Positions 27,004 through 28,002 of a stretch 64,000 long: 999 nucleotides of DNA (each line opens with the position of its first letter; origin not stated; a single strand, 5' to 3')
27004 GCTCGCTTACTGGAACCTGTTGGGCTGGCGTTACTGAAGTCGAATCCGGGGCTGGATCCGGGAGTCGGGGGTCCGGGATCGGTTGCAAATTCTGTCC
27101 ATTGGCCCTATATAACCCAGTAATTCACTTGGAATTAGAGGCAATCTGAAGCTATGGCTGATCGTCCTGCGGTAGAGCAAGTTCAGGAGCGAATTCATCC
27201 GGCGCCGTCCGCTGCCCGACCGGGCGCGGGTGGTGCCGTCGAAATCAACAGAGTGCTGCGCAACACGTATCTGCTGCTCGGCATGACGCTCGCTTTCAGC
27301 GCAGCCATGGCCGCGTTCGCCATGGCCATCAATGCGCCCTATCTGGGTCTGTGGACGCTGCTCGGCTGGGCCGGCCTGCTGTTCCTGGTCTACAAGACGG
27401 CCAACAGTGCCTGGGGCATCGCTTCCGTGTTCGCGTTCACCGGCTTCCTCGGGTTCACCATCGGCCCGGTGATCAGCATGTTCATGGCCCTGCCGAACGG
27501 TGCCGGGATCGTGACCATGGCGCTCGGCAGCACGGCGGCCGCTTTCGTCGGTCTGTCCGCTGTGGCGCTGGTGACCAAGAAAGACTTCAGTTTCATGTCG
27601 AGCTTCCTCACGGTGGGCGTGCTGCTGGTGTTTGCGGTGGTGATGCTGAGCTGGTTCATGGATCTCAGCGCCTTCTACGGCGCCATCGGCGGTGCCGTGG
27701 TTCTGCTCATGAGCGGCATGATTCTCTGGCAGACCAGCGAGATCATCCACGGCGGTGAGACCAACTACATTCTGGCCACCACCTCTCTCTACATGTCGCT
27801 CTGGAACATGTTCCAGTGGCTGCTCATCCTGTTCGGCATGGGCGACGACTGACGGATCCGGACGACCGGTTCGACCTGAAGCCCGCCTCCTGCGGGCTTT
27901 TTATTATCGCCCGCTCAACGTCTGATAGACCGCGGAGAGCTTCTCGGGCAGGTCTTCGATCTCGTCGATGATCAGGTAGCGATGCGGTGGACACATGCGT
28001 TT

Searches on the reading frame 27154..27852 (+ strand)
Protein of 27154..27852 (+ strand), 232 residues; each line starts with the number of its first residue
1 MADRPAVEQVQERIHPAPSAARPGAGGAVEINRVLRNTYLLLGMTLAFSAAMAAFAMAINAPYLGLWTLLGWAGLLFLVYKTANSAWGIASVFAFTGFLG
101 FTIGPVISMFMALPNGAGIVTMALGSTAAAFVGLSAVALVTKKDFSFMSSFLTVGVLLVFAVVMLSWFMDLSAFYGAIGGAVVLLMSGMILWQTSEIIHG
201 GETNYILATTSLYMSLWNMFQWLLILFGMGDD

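Call 10: search_protein_families(library=pfam, proteins=[window:27154-27852:+], max_evalue=0.001)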
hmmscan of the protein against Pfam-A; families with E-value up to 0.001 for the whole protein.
window:27154-27852:+ (232 aa): 1 family
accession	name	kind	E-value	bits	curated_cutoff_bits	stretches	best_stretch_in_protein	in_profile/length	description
PF01027.25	Bax1-I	-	4.5e-39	134.8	34.1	1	32-227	1-207/207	Inhibitor of apoptosis-promoting Bax1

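Call 53: search_protein_families(library=ncbifam, proteins=[window:27154-27852:+], max_evalue=0.01)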
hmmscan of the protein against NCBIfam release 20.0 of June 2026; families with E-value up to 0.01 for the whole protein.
window:27154-27852:+ (232 aa): 1 family
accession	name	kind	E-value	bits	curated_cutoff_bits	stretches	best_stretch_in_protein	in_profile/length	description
NF007765.0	PRK10447.1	equivalog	1.7e-53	181.7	353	1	31-229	17-215/219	FtsH protease modulator YccA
